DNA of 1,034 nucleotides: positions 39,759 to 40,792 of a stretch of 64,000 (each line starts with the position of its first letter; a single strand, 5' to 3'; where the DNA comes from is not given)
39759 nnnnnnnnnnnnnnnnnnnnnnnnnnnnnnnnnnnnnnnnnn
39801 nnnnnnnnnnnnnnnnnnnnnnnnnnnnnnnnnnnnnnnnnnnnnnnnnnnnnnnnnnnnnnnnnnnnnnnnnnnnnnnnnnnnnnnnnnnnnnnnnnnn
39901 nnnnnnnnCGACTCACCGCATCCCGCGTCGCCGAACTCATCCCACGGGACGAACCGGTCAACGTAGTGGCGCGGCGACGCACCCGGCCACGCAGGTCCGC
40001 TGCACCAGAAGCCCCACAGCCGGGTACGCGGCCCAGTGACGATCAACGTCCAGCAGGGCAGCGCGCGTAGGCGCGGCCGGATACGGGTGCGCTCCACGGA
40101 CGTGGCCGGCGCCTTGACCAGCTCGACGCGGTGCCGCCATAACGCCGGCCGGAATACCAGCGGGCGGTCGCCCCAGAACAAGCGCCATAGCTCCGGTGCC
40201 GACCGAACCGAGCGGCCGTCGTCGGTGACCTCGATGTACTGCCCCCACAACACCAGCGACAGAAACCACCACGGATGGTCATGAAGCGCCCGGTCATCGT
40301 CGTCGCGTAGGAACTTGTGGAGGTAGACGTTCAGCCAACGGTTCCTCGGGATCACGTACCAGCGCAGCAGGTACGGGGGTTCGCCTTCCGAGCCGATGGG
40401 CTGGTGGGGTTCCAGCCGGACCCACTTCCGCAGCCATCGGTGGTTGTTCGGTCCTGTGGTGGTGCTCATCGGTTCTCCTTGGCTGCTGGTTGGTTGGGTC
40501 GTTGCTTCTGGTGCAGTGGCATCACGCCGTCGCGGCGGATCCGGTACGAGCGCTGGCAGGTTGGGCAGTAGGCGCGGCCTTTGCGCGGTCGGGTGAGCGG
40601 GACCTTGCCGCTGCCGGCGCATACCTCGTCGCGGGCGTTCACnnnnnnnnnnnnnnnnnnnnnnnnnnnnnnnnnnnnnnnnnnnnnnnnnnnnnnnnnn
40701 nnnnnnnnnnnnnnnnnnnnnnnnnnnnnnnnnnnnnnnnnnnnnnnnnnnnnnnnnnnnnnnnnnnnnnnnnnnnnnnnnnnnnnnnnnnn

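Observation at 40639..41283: Phage-encoded J-domain protein coupled to the initiator-like gene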

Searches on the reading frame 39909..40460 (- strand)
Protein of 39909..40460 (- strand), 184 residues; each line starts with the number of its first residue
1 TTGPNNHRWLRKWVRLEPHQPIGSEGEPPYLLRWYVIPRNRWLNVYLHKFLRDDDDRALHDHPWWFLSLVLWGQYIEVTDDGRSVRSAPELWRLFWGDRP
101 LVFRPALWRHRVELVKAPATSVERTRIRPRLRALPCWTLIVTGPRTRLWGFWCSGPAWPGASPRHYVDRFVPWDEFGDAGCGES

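Call 19: search_protein_families(library=phrogs, proteins=[window:39909-40460:-], max_evalue=0.001)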
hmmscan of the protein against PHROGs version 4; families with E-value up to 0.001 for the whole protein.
window:39909-40460:- (184 aa): 1 family
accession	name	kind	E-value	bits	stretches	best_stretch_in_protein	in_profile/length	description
phrog_4786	-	other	2.5e-44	152.8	1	4-183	15-172/252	cysteine dioxygenase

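Call 89: search_protein_families(library=padloc, proteins=[window:39909-40460:-], max_evalue=0.01)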
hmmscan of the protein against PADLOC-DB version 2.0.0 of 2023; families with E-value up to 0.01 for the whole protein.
window:39909-40460:- (184 aa): 0 families

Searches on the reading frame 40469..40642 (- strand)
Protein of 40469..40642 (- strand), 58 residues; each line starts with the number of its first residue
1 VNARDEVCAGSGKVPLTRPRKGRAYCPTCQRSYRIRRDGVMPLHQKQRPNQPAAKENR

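Call 5: search_protein_families(library=pfam, proteins=[window:40469-40642:-], max_evalue=1)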
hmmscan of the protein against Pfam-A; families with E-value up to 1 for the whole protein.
window:40469-40642:- (58 aa): 4 families
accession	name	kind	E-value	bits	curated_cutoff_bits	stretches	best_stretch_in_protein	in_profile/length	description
PF06677.18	Auto_anti-p27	-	0.016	15.7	24.1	1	6-30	16-40/40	Sjogren's syndrome/scleroderma autoantigen 1 (Autoantigen p27)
PF03966.22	Trm112p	-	0.093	13.1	22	1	21-37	23-39/40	Trm112p-like protein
PF15777.11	Anti-TRAP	-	0.11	12.9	32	1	7-30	15-37/59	Tryptophan RNA-binding attenuator protein inhibitory protein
PF21276.3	ZNF512_C2HC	-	0.12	12.5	27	1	21-34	11-24/38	Zinc finger protein 512, C2HC zinc finger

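Call 6: search_protein_families(library=phrogs, proteins=[window:40469-40642:-], max_evalue=0.01)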
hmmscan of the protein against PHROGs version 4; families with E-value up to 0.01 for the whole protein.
window:40469-40642:- (58 aa): 1 family
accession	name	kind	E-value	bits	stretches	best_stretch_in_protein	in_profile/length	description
phrog_6601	-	unknown function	2.4e-08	34.7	1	8-49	4-44/55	-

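Call 7: search_protein_families(library=ncbifam, proteins=[window:40469-40642:-], max_evalue=1)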
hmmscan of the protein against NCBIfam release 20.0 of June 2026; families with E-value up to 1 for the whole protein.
window:40469-40642:- (58 aa): 1 family
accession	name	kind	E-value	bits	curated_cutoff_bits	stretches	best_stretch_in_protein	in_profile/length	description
NF001646.0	PRK00420.1-3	equivalog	0.11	12.7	117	1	14-38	28-51/117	hypothetical protein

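Call 89: search_protein_families(library=padloc, proteins=[window:40469-40642:-], max_evalue=0.01)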
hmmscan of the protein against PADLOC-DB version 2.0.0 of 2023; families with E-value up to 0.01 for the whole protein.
window:40469-40642:- (58 aa): 0 families
